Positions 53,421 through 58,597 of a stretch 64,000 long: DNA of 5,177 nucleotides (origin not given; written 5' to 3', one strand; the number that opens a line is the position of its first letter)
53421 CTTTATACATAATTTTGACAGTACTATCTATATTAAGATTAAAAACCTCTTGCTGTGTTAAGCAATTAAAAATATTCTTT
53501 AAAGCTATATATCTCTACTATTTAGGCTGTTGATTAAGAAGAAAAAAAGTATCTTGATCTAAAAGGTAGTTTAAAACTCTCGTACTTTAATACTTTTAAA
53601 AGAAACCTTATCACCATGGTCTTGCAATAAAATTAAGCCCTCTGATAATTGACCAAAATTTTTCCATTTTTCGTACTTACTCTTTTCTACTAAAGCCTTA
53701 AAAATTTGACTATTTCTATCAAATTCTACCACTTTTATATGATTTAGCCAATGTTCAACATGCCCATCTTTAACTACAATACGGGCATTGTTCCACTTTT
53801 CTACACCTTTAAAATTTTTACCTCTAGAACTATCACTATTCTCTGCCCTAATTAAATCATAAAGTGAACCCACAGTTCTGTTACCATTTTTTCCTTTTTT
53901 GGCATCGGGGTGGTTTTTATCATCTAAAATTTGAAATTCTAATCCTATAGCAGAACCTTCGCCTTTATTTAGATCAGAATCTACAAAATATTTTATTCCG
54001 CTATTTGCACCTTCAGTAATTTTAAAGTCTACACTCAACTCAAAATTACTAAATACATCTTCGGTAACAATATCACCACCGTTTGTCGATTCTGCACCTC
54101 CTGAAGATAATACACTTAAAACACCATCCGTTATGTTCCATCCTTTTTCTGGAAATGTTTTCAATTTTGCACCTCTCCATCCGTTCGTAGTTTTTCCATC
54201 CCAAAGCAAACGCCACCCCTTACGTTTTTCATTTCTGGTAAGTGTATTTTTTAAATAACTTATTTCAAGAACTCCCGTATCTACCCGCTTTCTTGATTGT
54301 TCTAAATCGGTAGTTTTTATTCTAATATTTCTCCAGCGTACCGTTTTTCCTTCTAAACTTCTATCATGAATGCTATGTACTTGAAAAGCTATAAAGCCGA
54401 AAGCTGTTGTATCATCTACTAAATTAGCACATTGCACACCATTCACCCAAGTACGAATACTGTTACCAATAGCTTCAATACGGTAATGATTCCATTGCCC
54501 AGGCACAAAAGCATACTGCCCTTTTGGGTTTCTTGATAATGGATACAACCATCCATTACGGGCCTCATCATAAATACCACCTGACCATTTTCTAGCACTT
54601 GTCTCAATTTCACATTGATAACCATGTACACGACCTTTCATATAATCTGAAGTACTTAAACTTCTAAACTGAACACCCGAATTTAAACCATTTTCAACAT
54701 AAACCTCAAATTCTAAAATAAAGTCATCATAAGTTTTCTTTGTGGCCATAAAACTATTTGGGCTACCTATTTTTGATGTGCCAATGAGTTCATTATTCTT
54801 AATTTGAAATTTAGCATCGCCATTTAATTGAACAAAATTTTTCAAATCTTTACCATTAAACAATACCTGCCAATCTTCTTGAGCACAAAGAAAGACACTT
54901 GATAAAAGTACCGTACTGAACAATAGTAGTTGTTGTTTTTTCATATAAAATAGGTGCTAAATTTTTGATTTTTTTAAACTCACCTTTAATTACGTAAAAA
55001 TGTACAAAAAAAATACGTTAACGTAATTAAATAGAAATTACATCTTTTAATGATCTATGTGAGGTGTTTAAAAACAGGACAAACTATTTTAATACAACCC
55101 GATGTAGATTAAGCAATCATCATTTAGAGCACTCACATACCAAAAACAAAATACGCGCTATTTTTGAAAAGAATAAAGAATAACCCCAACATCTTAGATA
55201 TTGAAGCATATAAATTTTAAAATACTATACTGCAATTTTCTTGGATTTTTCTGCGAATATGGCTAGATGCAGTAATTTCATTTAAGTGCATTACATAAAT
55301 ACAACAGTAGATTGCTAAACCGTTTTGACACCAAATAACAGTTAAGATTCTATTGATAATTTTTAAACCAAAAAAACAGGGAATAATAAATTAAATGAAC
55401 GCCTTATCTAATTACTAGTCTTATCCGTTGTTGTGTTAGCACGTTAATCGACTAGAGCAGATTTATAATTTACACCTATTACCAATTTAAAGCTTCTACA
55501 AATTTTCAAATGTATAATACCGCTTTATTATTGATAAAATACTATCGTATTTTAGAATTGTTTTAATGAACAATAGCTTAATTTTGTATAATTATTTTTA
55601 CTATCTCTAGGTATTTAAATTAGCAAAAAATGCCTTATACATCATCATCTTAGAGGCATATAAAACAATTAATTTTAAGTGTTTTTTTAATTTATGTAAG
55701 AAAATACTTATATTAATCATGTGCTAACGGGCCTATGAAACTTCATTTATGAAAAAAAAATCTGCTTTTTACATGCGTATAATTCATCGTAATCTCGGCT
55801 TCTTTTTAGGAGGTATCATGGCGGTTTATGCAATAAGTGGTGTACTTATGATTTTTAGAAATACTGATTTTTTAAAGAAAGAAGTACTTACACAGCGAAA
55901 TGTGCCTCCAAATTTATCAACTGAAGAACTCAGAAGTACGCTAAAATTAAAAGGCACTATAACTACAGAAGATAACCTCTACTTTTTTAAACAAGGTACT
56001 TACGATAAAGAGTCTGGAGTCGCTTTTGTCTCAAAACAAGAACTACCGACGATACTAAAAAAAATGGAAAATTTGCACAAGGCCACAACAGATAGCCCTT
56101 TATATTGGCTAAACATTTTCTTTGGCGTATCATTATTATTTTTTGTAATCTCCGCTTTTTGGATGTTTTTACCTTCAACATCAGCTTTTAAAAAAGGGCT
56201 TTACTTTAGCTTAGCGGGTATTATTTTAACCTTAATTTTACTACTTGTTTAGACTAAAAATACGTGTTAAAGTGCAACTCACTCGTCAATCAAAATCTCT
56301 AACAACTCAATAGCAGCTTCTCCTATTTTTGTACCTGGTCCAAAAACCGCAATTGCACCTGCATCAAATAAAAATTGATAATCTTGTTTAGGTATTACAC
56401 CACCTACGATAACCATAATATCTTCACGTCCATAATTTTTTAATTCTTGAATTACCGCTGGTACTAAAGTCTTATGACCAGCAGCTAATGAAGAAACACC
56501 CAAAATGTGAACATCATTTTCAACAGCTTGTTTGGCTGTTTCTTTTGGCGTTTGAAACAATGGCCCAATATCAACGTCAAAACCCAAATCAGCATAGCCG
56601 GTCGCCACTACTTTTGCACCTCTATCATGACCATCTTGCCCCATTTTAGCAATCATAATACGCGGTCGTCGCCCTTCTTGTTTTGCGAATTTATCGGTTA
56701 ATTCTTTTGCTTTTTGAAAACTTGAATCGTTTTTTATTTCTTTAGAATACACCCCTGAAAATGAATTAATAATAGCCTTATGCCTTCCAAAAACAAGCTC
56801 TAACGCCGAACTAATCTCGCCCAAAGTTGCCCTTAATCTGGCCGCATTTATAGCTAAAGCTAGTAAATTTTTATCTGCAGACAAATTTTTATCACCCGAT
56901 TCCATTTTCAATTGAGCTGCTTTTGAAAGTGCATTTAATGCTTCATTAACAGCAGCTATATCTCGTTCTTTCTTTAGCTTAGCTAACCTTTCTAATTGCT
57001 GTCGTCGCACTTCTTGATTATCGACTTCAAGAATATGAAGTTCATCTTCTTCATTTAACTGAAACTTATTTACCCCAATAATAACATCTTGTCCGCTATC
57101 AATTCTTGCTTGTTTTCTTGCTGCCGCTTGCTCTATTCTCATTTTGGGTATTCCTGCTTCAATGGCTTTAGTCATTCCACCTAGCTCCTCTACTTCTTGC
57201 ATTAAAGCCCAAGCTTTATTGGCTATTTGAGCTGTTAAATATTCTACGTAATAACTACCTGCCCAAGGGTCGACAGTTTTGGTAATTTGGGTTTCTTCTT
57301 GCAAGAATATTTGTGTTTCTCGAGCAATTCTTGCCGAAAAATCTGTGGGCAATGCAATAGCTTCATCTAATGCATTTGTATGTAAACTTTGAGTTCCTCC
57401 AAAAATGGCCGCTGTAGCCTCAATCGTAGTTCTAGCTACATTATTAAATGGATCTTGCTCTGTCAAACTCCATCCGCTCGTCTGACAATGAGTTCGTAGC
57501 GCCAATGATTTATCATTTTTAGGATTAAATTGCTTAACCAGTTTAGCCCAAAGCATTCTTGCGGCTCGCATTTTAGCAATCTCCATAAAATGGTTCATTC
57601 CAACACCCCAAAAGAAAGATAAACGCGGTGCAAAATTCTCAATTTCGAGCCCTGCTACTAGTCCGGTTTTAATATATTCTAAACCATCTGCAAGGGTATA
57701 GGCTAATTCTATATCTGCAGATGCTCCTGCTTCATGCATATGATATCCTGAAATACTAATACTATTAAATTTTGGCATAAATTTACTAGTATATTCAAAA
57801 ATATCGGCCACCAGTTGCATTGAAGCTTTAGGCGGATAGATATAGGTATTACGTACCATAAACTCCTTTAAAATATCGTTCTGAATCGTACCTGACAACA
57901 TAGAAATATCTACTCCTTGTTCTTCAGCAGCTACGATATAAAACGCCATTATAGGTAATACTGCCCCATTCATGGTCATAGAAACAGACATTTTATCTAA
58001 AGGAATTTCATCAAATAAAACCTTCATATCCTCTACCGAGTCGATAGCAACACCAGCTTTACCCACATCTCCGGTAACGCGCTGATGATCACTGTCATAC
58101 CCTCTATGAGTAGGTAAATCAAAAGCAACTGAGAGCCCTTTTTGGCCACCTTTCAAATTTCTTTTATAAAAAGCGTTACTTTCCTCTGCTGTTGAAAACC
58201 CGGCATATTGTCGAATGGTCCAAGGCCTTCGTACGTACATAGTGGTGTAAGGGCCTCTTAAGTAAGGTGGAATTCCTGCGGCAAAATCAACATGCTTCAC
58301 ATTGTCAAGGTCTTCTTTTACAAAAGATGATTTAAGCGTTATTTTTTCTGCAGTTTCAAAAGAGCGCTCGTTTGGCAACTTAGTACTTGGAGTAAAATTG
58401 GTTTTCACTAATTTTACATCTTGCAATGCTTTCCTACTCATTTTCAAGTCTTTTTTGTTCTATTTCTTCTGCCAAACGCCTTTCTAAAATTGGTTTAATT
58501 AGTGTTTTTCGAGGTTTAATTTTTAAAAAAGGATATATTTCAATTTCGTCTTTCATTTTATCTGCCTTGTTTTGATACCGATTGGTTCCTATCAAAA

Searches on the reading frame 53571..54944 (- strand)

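Call 77: search_protein_families(library=pfam, proteins=[window:53571-54944:-], max_evalue=0.00001)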
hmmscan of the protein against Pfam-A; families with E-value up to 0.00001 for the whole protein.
window:53571-54944:- (457 aa): 1 family
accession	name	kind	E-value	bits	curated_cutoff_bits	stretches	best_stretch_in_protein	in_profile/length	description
PF06439.18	3keto-disac_hyd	-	5.3e-85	284.6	26.8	2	243-455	1-187/187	3-keto-disaccharide hydrolase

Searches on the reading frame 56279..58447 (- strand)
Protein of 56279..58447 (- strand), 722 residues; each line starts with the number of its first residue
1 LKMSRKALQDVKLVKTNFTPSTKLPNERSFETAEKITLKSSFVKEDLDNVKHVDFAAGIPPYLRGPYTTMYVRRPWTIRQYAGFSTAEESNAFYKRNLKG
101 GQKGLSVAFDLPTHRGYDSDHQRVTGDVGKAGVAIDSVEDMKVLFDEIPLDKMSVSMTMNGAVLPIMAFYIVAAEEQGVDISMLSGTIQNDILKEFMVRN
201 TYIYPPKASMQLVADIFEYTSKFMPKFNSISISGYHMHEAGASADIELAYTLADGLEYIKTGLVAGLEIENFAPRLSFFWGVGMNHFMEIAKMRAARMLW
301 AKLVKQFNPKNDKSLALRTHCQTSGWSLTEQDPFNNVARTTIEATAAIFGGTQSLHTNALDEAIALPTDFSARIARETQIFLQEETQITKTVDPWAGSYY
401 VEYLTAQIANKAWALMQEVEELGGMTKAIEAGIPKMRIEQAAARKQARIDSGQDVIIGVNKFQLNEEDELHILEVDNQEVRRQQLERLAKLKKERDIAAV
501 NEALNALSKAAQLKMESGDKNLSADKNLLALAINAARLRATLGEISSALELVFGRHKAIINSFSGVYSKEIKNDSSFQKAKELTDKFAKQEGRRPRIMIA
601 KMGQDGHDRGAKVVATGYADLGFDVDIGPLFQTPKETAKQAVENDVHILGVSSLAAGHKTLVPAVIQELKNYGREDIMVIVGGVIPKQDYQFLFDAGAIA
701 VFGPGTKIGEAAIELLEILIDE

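Call 77: search_protein_families(library=pfam, proteins=[window:56279-58447:-], max_evalue=0.00001)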
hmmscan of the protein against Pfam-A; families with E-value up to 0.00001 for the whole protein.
window:56279-58447:- (722 aa): 2 families
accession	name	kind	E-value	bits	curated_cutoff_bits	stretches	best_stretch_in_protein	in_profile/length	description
PF01642.28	MM_CoA_mutase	-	1.2e-230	766.9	22.1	1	31-554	1-512/512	Methylmalonyl-CoA mutase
PF02310.24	B12-binding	-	4.1e-19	69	32.1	1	596-711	2-119/121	B12 binding domain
